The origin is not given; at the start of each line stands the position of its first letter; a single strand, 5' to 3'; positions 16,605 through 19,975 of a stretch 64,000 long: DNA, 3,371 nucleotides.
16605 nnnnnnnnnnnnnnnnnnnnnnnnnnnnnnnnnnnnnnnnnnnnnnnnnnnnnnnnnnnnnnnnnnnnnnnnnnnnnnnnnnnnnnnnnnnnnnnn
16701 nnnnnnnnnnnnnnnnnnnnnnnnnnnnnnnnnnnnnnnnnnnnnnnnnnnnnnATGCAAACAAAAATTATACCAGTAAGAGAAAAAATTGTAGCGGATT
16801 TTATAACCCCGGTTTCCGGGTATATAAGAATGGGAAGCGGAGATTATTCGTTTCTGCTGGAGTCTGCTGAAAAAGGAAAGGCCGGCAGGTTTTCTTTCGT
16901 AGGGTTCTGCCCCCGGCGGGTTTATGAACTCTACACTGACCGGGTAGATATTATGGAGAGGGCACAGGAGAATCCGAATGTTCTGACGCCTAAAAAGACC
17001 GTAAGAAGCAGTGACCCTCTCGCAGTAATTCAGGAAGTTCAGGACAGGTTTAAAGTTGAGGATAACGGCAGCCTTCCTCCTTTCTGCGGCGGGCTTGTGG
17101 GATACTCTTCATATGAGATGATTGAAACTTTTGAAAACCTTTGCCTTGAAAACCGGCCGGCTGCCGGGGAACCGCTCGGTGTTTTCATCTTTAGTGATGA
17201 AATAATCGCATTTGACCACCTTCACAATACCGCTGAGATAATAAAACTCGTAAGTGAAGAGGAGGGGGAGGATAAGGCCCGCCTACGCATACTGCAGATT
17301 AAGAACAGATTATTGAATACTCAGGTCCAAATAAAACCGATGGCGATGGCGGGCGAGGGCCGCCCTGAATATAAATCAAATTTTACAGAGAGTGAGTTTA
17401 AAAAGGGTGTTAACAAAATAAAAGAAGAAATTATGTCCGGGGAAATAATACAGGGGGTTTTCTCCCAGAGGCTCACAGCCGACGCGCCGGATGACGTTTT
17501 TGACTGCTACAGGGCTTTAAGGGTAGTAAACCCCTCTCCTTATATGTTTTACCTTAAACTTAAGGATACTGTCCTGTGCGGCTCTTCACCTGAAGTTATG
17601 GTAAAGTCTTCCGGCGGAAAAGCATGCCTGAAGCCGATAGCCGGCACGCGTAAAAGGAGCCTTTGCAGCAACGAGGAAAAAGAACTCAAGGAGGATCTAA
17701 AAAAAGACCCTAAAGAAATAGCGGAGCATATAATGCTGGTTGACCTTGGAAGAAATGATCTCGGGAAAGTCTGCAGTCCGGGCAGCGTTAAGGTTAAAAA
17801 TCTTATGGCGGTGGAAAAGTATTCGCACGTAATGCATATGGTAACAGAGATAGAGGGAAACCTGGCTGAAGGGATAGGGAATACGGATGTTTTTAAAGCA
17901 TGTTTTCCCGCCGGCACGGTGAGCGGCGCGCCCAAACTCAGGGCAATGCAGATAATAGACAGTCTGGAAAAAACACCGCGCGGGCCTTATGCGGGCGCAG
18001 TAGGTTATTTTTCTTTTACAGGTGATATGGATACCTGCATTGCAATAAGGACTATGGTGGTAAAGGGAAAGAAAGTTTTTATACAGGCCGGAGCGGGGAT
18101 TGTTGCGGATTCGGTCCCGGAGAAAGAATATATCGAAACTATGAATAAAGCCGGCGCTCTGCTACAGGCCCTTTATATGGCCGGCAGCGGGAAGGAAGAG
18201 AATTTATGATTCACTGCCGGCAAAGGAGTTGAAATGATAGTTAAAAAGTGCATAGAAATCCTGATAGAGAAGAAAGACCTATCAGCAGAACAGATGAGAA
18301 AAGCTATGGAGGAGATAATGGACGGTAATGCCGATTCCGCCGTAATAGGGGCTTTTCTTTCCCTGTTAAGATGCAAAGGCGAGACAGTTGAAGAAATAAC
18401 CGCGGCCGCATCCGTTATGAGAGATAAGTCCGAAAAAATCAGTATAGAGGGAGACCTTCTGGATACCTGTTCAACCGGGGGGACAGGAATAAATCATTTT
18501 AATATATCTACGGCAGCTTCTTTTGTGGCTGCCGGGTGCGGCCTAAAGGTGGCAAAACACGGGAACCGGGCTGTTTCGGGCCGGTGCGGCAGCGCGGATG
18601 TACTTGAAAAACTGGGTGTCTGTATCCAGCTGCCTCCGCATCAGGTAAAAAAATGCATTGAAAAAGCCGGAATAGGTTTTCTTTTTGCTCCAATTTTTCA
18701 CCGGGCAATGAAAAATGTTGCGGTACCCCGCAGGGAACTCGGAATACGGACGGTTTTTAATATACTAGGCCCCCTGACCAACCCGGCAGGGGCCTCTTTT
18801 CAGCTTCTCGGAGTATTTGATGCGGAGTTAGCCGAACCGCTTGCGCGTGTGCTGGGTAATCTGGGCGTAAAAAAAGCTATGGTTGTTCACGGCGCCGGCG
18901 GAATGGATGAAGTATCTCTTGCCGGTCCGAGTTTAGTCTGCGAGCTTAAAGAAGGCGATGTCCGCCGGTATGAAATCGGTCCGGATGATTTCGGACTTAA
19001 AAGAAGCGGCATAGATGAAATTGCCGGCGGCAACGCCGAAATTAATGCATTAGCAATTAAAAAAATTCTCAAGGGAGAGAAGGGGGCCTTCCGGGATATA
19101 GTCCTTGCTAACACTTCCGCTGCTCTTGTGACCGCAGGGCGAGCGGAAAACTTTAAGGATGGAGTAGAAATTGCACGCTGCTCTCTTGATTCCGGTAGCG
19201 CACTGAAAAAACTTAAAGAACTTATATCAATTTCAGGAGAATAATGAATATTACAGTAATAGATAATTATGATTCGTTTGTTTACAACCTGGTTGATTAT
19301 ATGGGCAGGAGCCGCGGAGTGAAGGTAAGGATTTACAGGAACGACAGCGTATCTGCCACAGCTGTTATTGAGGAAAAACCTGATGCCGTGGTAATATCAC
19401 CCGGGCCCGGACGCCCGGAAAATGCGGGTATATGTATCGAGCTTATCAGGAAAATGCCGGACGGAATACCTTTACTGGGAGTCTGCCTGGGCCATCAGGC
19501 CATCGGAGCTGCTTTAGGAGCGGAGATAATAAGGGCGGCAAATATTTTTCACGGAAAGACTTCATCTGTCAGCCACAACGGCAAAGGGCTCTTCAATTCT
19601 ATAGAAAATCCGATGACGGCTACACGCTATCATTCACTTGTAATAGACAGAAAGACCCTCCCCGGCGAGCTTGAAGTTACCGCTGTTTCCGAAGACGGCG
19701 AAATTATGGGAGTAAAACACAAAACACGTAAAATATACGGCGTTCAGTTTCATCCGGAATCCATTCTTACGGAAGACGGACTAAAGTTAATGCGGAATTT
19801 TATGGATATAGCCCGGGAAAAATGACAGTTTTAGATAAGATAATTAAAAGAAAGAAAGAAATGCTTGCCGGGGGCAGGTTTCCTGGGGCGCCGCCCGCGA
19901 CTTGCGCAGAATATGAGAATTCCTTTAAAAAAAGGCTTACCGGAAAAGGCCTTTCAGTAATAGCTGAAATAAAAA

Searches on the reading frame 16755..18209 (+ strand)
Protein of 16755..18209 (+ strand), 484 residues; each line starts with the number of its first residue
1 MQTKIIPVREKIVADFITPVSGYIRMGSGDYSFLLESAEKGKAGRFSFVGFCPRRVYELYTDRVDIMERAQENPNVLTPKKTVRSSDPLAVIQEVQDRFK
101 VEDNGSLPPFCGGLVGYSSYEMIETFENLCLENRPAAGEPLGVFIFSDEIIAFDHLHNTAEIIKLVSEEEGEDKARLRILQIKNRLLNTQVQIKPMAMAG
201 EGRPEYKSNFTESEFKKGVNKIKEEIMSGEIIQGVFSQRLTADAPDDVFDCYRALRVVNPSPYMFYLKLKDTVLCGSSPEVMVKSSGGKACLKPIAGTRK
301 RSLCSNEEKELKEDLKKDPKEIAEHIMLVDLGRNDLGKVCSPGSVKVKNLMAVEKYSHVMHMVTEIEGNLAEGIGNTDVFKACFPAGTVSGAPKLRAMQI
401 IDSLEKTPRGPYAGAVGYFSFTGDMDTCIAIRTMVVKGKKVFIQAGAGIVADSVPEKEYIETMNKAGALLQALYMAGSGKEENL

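Call 6: search_protein_families(library=pfam, proteins=[window:16755-18209:+])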
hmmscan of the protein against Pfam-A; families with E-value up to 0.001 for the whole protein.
window:16755-18209:+ (484 aa): 2 families
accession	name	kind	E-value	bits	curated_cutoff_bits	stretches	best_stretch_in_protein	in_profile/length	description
PF00425.24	Chorismate_bind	-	5.5e-91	305.1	27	1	212-465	2-257/257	chorismate binding enzyme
PF04715.19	Anth_synt_I_N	-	2.5e-29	102.8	23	1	16-160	2-138/140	Anthranilate synthase component I, N terminal region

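Call 8: find_related_loci(query=window:16755-18209:+, collection=genome_contigs, flank=3000)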
Query window:16755-18209:+ (484 aa) in genome_contigs; peptide patterns used: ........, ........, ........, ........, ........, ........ (x = any residue, [..] = any of these).
574 stretches matched a pattern; 415 encode a relative of the query (tblastn E <= 1e-3); the best 80 are kept; 80 distinct loci.
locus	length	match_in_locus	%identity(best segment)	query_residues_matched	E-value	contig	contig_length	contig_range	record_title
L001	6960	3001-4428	64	1-480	0e+0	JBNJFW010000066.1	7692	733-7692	MAG: Elusimicrobiota bacterium isolate Y22_60dBSe2.bin.2 NODE_13813_length_7692_cov_3.752535, whole genome shotgun seque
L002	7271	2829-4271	60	1-484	0e+0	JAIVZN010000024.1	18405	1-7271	MAG: Deltaproteobacteria bacterium isolate SFP3_US_06_6 NODE_701_length_18432_cov_3.664409, whole genome shotgun sequenc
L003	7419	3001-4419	52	8-479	4e-158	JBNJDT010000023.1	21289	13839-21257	MAG: Elusimicrobiota bacterium isolate Y23_30dBSe4.bin.20 NODE_1857_length_21289_cov_38.607409, whole genome shotgun seq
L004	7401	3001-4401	52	8-473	1e-149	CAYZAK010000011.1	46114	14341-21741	MAG TPA_asm: uncultured bacterium isolate binchicken_co32_211 genome assembly, contig: NODE_809_length_46114_cov_16.6242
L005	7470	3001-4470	47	5-484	1e-139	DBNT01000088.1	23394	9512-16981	MAG TPA_asm: Nitrospiraceae bacterium UBA665 UBA665_contig_170, whole genome shotgun sequence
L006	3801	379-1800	46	5-479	1e-138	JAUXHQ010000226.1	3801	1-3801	MAG: Deltaproteobacteria bacterium isolate CSMAG_2959 CSMAG_2959_k119_757193_length_3801_cov_6.0000, whole genome shotgu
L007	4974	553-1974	47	5-479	1e-135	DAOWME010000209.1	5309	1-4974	MAG TPA_asm: Deltaproteobacteria bacterium isolate CSMAG_2994 CSMAG_2994_k141_3064692_length_5309_cov_61.7285, whole gen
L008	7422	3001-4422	46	5-479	3e-129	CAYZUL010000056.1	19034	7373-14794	MAG TPA_asm: uncultured Nitrospirota bacterium isolate SRP090828_co2_53 genome assembly, contig: NODE_983_length_19034_c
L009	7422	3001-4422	45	5-479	3e-128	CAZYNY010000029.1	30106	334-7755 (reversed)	MAG TPA_asm: uncultured Nitrospirota bacterium isolate binchicken_co213_54 genome assembly, contig: NODE_2301_length_301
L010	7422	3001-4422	46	4-479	9e-128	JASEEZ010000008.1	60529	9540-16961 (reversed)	MAG: Actinomycetota bacterium isolate Yes46-11 NODE_8_length_60529_cov_15.539538, whole genome shotgun sequence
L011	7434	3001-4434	47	5-476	4e-127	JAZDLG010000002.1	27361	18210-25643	MAG: Candidatus Omnitrophota bacterium isolate MEGAHIT-group-0.580 k141_7454936, whole genome shotgun sequence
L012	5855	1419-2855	44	2-481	2e-126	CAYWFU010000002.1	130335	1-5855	MAG TPA_asm: uncultured bacterium isolate binchicken_co232_183 genome assembly, contig: NODE_188_length_130335_cov_7.988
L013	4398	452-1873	45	5-479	3e-128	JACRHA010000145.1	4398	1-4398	MAG: Nitrospirae bacterium isolate NC_groundwater_1765_Pr3_B-0.1um_46_13 SR-2_scaffold_141_3098446, whole genome shotgun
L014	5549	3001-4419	46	5-481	1e-126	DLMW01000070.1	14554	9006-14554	MAG TPA_asm: bacterium UBP18_UBA7526 isolate UBA7526 UBA7526_contig_11359, whole genome shotgun sequence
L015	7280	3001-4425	46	5-472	2e-125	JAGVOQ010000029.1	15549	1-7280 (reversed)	MAG: Candidatus Omnitrophota bacterium isolate DeMMO3_19 c_000000087876, whole genome shotgun sequence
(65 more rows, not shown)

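Call 11: find_related_loci(query=window:16755-18209:+, collection=metagenome_contigs, flank=1500)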
Query window:16755-18209:+ (484 aa) in metagenome_contigs; peptide patterns used: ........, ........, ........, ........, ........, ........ (x = any residue, [..] = any of these).
600 stretches matched a pattern (row limit reached: there are more); 391 encode a relative of the query (tblastn E <= 1e-3); the best 80 are kept; 80 distinct loci.
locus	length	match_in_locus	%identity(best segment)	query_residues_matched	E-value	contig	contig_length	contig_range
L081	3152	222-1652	46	2-473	3e-133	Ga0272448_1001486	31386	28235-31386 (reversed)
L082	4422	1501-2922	46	5-479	1e-132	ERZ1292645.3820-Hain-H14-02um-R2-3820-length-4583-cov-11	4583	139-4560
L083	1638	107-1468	46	2-473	3e-138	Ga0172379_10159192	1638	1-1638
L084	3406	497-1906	47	5-476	2e-129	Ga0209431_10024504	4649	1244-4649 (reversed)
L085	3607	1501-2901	44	6-475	5e-126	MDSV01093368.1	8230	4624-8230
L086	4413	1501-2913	43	1-475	3e-125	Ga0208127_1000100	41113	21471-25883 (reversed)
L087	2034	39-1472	46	5-476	1e-132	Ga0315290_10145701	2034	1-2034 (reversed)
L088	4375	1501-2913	43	1-475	1e-124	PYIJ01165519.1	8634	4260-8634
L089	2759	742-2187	45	2-480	7e-130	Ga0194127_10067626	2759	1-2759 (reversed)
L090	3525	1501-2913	43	1-475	2e-124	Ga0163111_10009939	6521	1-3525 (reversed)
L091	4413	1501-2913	44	1-475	5e-124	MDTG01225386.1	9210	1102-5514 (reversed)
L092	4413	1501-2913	44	1-475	9e-124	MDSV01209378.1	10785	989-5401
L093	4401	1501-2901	44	6-475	3e-123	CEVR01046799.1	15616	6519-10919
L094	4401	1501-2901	44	6-475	3e-123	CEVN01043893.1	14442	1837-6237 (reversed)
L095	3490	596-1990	45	5-473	2e-126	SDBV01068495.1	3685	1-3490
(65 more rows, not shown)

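Call 13: find_homologous_proteins(query=window:16755-18209:+, max_evalue=1e-100)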
Query window:16755-18209:+ (484 aa): 6706 proteins with E <= 1e-100 among 8000 candidates; the best 120 are listed.
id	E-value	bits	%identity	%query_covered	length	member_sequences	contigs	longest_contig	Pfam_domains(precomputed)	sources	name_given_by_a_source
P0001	0.0e+0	1087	100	100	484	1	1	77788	PF04715.20,PF00425.25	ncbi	-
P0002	1.3e-203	695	65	98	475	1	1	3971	PF04715.20,PF00425.25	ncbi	-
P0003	4.4e-197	674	64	99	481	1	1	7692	PF04715.20,PF00425.25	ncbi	ncbi:MAG: anthranilate synthase component I [Elusimicrobiota bacterium]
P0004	5.7e-178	611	60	98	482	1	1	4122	PF04715.20,PF00425.25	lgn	-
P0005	8.5e-176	603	58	98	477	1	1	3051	PF04715.20,PF00425.25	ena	-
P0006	1.3e-175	603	61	99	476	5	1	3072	PF04715.20,PF00425.25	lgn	-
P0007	6.8e-175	600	59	98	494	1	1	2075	PF04715.20,PF00425.25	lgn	-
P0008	2.2e-174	599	59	97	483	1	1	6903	PF04715.20,PF00425.25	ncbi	-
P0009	7.4e-173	594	59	96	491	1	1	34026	PF04715.20,PF00425.25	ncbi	ncbi:MAG: anthranilate synthase component I [Elusimicrobiota bacterium]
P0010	1.5e-171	589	58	99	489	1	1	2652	PF04715.20,PF00425.25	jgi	jgi:anthranilate synthase component 1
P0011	6.9e-170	584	57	97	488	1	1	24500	PF04715.20,PF00425.25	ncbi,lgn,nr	ncbi:MAG: anthranilate synthase component I [Elusimicrobia bacterium]|nr:anthranilate synthase compo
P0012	7.8e-168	577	56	97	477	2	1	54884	PF04715.20,PF00425.25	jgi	-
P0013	1.7e-165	569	56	97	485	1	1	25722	PF04715.20,PF00425.25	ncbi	ncbi:anthranilate synthase component I [Elusimicrobiota bacterium]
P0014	5.0e-165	568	56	97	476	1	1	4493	PF04715.20,PF00425.25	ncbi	-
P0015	4.9e-161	555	54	99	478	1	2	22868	PF04715.20,PF00425.25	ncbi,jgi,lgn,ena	-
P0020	3.7e-154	532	54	100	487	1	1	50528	PF04715.20,PF00425.25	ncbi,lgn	-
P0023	1.6e-145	504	53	97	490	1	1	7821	PF04715.20,PF00425.25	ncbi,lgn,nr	ncbi:MAG: anthranilate synthase component I family protein [Elusimicrobiota bacterium]|nr:anthranila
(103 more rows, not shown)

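Call 14: find_encoding_contigs(protein=P0001, flank=500, max_places=2)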
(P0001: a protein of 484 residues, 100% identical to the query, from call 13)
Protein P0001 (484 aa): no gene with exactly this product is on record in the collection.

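Call 15: find_encoding_contigs(protein=P0002, flank=1500, max_places=2)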
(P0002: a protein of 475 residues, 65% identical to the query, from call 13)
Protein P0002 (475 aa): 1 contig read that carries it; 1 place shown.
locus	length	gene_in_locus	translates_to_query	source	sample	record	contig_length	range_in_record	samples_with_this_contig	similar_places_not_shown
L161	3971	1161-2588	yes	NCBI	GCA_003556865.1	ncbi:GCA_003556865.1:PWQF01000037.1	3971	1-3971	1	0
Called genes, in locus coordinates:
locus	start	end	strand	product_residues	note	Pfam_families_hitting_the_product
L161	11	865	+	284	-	PF13677:MotB_plug, PF00691:OmpA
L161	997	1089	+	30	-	-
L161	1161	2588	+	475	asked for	PF04715:, PF00425:Chorismate_bind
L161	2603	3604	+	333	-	PF02885:Glycos_trans_3N, PF00591:Glycos_transf_3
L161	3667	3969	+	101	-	?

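Call 16: find_encoding_contigs(protein=P0004, flank=1500, max_places=2)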
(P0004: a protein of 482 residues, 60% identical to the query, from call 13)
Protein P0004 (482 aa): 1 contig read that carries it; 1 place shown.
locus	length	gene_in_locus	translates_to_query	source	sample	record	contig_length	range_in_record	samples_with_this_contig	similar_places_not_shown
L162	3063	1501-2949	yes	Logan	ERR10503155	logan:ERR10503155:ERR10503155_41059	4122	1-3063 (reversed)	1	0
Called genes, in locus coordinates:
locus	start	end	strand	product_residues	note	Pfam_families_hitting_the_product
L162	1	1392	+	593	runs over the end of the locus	PF04932:Wzy_C, PF13424:TPR_12 (faint), PF13431:TPR_17 (faint), PF07719:TPR_2 (faint), PF12895:ANAPC3 (faint), PF13181:TPR_8 (faint), PF14559:TPR_19 (weak), PF00515:TPR_1 (weak), +3 more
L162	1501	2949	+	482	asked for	PF04715:, PF00425:Chorismate_bind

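Call 17: find_encoding_contigs(protein=P0006, flank=1500, max_places=2)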
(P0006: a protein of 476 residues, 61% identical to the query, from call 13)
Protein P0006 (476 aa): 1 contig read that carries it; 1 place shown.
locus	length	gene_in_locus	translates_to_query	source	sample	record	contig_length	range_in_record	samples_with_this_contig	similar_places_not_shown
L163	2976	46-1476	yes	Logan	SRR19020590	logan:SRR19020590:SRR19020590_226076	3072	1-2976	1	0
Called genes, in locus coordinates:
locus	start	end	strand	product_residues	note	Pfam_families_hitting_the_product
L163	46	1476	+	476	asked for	PF04715:, PF00425:Chorismate_bind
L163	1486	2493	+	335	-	PF02885:Glycos_trans_3N, PF00591:Glycos_transf_3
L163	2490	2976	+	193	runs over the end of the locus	PF00117:GATase, PF07722:Peptidase_C26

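Call 21: find_encoding_contigs(protein=P0008, flank=1000, max_places=1)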
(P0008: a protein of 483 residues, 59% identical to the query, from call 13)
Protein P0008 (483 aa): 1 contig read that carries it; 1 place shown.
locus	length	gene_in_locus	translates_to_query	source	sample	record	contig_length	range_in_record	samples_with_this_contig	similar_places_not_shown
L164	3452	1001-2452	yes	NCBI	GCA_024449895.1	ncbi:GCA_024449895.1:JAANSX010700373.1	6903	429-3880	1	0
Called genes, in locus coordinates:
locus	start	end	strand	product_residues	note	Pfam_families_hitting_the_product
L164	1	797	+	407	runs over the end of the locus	?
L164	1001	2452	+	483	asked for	PF04715:, PF00425:Chorismate_bind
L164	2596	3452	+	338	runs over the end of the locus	PF02885:Glycos_trans_3N, PF00591:Glycos_transf_3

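Call 22: find_encoding_contigs(protein=P0009, flank=1000, max_places=1)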
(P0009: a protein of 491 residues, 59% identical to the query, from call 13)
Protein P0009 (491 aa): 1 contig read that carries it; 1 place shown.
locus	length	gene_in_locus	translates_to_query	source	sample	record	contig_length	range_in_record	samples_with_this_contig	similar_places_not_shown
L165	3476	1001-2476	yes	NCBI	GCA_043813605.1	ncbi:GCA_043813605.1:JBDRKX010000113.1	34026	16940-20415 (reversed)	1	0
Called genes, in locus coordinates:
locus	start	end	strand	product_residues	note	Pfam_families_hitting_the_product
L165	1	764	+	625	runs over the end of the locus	PF04932:Wzy_C, PF13181:TPR_8 (faint), PF07719:TPR_2 (faint), PF13424:TPR_12 (faint), PF13432:TPR_16, PF14559:TPR_19 (weak), PF00515:TPR_1 (weak), PF13414:TPR_11 (weak), +6 more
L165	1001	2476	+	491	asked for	PF04715:, PF00425:Chorismate_bind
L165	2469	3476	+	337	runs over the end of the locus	PF02885:Glycos_trans_3N, PF00591:Glycos_transf_3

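Call 23: find_encoding_contigs(protein=P0011, flank=1000, max_places=1)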
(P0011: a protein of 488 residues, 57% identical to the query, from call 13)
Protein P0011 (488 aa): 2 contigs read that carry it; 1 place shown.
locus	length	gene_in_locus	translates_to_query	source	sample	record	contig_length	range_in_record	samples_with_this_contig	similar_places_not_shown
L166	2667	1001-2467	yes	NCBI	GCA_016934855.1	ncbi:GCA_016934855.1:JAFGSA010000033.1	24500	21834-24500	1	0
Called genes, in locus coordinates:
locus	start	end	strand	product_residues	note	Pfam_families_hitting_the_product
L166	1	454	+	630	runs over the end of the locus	PF13181:TPR_8 (faint), PF04932:Wzy_C, PF13431:TPR_17 (faint), PF00515:TPR_1 (faint), PF07719:TPR_2 (faint), PF13424:TPR_12 (weak), PF13432:TPR_16 (weak), PF13414:TPR_11, +5 more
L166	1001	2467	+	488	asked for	PF04715:, PF00425:Chorismate_bind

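Call 24: find_encoding_contigs(protein=P0012, flank=1000, max_places=1)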
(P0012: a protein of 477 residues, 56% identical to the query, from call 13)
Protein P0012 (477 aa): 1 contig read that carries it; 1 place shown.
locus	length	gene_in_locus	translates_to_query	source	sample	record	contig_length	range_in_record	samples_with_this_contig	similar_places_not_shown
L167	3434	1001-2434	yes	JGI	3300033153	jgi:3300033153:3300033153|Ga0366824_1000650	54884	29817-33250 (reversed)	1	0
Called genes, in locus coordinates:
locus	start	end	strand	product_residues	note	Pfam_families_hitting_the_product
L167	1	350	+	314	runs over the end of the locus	PF00072:Response_reg, PF00990:GGDEF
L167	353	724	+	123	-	PF00072:Response_reg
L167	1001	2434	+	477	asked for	PF04715:, PF00425:Chorismate_bind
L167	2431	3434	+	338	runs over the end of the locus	PF02885:Glycos_trans_3N, PF00591:Glycos_transf_3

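Call 25: find_encoding_contigs(protein=P0013, flank=1000, max_places=1)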
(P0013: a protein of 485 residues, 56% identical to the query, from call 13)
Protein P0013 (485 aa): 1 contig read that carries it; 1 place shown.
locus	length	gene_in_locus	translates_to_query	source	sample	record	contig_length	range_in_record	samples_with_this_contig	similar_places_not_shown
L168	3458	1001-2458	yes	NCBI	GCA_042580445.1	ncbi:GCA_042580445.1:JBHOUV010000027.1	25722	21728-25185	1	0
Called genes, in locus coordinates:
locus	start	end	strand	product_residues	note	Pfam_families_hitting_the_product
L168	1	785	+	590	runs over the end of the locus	PF04932:Wzy_C, PF23914:TPR_CcmH_CycH (weak), PF13432:TPR_16, PF21033:RMD1-3 (weak), PF00515:TPR_1, PF07719:TPR_2, PF13414:TPR_11, PF13424:TPR_12, +12 more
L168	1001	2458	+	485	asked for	PF04715:, PF00425:Chorismate_bind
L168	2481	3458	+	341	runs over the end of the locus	PF02885:Glycos_trans_3N, PF00591:Glycos_transf_3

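Call 28: find_encoding_contigs(protein=P0015, flank=1000, max_places=1)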
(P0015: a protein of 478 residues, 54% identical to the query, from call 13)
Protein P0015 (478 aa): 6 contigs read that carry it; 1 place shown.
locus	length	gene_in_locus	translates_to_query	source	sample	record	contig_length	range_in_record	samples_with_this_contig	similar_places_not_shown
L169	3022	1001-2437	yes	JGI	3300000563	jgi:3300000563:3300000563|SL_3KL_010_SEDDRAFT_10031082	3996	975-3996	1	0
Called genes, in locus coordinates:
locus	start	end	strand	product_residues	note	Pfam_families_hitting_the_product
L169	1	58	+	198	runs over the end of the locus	PF06782:UPF0236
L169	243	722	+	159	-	PF06782:UPF0236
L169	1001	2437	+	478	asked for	PF04715:, PF00425:Chorismate_bind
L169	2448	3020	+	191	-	?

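Call 29: find_encoding_contigs(protein=P0020, flank=1000, max_places=1)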
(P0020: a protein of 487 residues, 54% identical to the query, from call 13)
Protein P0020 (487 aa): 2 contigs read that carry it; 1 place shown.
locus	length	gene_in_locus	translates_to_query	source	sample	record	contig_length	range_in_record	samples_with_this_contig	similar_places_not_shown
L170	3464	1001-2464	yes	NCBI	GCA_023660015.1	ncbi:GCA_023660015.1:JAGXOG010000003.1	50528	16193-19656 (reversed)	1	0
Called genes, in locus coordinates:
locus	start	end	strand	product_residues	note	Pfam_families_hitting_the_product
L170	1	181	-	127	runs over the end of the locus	-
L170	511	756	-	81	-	-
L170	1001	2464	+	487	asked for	PF04715:, PF00425:Chorismate_bind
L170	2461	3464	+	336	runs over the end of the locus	PF02885:Glycos_trans_3N, PF00591:Glycos_transf_3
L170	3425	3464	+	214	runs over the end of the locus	PF00117:GATase, PF07722:Peptidase_C26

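Call 30: find_encoding_contigs(protein=P0023, flank=1000, max_places=1)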
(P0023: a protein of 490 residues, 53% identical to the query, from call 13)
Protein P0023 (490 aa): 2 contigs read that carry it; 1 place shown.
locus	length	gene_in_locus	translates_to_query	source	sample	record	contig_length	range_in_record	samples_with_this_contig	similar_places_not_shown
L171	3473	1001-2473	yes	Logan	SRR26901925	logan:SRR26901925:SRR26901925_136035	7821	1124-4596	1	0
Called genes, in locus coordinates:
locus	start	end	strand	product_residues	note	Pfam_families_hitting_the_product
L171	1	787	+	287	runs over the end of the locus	PF13677:MotB_plug, PF00691:OmpA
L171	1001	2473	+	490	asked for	PF04715:, PF00425:Chorismate_bind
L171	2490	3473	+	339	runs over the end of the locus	PF02885:Glycos_trans_3N, PF00591:Glycos_transf_3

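Call 53: list_cluster_members(proteins=[P0001, P0002])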
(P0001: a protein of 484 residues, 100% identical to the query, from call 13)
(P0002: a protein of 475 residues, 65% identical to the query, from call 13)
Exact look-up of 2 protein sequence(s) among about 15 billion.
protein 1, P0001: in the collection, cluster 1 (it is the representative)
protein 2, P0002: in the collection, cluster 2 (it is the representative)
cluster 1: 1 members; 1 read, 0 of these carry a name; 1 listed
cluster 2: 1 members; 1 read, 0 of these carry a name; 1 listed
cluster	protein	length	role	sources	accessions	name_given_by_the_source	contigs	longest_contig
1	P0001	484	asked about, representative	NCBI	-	-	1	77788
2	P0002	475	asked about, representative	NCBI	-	-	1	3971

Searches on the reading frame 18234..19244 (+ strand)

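Call 6: search_protein_families(library=pfam, proteins=[window:18234-19244:+])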
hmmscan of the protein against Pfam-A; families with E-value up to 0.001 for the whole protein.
window:18234-19244:+ (336 aa): 2 families
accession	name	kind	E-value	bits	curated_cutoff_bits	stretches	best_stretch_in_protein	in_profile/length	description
PF00591.27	Glycos_transf_3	-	1.7e-92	310.1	27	1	73-324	2-253/253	Glycosyl transferase family, a/b domain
PF02885.22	Glycos_trans_3N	-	2.7e-21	75.5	26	1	5-65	2-62/63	Glycosyl transferase family, helical bundle domain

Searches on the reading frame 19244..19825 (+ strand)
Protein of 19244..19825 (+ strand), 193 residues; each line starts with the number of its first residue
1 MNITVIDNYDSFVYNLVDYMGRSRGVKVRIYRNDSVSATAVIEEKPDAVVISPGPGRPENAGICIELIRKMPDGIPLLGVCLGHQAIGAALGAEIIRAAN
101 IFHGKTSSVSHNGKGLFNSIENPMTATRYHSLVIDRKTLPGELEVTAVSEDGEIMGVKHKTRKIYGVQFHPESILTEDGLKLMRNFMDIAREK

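Call 6: search_protein_families(library=pfam, proteins=[window:19244-19825:+])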
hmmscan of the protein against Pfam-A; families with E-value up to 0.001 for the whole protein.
window:19244-19825:+ (193 aa): 3 families
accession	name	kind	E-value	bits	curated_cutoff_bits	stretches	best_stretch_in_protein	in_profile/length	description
PF00117.34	GATase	-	6.2e-59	199.3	22.8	1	5-187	2-187/190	Glutamine amidotransferase class-I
PF07722.19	Peptidase_C26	-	5.7e-12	46.3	20.5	1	68-172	98-219/219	Peptidase C26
PF01174.25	SNO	-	0.00013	22.3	27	1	112-188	113-184/188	SNO glutamine amidotransferase family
